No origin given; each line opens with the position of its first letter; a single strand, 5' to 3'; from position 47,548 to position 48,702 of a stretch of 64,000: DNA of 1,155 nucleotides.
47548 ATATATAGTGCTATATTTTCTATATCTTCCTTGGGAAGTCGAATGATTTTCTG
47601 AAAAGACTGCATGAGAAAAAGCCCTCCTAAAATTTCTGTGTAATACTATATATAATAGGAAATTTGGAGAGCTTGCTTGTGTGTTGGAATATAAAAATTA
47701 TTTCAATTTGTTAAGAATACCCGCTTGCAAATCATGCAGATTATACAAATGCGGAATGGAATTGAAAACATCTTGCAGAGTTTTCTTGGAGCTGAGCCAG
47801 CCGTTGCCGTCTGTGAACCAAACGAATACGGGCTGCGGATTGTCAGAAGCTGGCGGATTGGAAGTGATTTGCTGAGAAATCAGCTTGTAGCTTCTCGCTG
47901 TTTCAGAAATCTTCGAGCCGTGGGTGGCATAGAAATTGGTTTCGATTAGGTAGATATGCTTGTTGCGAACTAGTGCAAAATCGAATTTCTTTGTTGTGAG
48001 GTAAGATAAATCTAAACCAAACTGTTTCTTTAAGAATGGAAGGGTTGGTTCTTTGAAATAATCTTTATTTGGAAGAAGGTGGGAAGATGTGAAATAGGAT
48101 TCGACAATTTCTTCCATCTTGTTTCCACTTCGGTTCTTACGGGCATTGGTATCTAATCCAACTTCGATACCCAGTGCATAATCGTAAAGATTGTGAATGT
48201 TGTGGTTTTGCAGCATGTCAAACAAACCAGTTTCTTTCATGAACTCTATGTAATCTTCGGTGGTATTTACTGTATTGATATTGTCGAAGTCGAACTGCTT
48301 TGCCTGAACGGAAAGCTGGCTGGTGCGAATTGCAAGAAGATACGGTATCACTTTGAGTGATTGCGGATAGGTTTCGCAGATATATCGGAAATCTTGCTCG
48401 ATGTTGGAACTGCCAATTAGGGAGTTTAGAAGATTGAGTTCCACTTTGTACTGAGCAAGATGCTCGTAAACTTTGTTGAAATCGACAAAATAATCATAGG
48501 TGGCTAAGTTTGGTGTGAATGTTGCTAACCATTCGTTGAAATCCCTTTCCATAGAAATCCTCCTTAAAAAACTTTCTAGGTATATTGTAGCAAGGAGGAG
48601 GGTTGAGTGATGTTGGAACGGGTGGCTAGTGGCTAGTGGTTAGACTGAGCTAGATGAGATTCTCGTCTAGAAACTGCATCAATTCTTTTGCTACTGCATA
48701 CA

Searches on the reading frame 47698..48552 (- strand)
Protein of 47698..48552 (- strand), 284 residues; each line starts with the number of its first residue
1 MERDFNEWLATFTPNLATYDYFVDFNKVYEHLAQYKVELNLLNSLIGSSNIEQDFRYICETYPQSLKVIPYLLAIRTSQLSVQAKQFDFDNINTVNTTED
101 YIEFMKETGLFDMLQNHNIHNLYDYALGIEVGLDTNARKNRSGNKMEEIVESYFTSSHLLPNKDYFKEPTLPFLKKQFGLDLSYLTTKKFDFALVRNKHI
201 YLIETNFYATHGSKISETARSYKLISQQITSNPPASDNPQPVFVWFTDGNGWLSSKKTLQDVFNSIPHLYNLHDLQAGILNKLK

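Call 34: search_protein_families(library=phrogs, proteins=[window:47698-48552:-], max_evalue=0.00001)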
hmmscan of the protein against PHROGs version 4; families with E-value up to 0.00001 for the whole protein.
window:47698-48552:- (284 aa): 1 family
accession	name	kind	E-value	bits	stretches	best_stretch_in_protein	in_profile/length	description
phrog_26700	-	unknown function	7.8e-23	81.8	1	19-274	302-544/552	-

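Call 35: search_protein_families(library=pfam, proteins=[window:47698-48552:-], max_evalue=0.0001)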
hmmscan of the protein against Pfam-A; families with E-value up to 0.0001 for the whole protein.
window:47698-48552:- (284 aa): 1 family
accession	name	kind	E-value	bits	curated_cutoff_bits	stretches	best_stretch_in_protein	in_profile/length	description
PF04556.18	DpnII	-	3.9e-92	308.9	23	1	4-282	1-278/278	DpnII restriction endonuclease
